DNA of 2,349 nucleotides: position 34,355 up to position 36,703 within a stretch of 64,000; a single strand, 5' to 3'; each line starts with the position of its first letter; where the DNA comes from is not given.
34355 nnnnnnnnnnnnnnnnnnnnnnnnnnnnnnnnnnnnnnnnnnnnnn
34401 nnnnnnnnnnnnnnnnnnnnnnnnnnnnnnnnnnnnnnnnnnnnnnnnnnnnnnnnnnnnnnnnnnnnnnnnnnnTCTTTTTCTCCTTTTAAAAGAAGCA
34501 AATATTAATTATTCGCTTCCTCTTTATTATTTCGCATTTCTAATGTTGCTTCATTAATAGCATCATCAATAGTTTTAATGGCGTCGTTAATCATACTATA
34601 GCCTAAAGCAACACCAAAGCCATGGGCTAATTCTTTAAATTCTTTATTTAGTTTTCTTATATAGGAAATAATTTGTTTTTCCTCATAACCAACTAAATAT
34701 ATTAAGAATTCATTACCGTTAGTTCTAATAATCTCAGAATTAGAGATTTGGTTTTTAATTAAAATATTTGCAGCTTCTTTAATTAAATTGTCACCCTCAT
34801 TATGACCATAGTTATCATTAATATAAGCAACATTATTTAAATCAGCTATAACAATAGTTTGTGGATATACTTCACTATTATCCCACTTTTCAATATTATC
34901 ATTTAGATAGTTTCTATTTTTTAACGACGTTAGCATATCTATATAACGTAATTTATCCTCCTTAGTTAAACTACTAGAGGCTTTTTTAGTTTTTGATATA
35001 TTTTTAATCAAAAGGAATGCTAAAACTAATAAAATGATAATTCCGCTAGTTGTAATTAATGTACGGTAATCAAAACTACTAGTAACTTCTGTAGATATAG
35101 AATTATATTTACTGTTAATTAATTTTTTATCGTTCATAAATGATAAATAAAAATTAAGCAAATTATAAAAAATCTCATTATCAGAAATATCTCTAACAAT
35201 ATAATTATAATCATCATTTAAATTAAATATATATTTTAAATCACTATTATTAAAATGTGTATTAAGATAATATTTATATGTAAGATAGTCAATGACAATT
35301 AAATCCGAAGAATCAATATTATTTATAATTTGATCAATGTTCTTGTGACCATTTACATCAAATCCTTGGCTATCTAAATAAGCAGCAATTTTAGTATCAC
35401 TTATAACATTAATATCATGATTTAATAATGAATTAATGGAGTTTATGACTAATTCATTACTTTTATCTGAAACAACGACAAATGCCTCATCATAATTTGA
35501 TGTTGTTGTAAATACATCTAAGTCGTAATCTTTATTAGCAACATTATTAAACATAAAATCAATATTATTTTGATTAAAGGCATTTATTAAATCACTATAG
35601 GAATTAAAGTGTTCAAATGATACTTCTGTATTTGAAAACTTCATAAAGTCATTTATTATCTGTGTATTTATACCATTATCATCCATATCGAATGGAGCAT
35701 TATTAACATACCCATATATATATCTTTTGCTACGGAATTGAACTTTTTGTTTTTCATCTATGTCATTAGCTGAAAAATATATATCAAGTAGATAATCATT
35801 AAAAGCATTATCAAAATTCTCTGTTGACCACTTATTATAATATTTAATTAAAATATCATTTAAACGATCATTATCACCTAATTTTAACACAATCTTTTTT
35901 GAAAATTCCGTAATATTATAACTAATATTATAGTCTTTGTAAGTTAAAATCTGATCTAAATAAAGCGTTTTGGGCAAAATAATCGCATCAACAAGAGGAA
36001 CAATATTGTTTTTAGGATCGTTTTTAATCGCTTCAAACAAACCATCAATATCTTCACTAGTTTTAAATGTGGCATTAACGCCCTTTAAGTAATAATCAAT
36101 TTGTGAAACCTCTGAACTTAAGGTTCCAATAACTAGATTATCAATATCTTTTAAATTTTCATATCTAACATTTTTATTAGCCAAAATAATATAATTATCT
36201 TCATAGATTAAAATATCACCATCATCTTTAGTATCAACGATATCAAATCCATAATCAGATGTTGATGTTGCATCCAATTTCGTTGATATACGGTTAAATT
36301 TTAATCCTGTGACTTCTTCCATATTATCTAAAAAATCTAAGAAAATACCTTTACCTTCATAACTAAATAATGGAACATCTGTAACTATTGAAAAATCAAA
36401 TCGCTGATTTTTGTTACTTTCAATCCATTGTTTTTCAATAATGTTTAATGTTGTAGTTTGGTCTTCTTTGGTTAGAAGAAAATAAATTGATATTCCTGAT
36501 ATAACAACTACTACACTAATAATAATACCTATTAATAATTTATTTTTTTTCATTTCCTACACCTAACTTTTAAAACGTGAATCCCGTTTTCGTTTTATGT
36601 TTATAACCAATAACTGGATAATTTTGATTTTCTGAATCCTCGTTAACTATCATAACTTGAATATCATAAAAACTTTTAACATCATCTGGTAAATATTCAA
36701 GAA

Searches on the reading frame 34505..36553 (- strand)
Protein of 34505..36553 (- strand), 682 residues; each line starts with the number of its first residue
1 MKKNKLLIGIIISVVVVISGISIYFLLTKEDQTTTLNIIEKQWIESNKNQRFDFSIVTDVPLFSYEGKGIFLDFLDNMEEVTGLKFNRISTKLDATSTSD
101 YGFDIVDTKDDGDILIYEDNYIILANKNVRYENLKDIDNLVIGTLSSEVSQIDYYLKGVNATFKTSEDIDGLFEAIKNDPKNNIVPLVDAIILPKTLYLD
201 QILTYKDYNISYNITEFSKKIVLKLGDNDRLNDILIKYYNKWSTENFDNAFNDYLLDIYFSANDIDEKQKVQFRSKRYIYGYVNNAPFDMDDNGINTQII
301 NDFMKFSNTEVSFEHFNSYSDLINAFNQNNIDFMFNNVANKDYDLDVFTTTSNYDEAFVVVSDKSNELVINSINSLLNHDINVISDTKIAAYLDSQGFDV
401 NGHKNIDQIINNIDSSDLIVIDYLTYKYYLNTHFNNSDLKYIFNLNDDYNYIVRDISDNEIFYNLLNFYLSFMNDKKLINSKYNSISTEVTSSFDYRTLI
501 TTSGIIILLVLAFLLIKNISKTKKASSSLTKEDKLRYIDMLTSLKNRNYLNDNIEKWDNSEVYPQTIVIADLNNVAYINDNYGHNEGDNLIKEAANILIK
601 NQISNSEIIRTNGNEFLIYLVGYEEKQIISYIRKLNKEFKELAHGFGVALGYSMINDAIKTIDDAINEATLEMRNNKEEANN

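Call 48: search_protein_families(library=pfam, proteins=[window:34505-36553:-], max_evalue=0.001)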
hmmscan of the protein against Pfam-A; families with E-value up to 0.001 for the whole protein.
window:34505-36553:- (682 aa): 1 family
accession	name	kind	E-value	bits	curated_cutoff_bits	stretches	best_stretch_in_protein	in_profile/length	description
PF00990.26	GGDEF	-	3.7e-19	69.5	23.8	1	537-682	2-160/161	Diguanylate cyclase, GGDEF domain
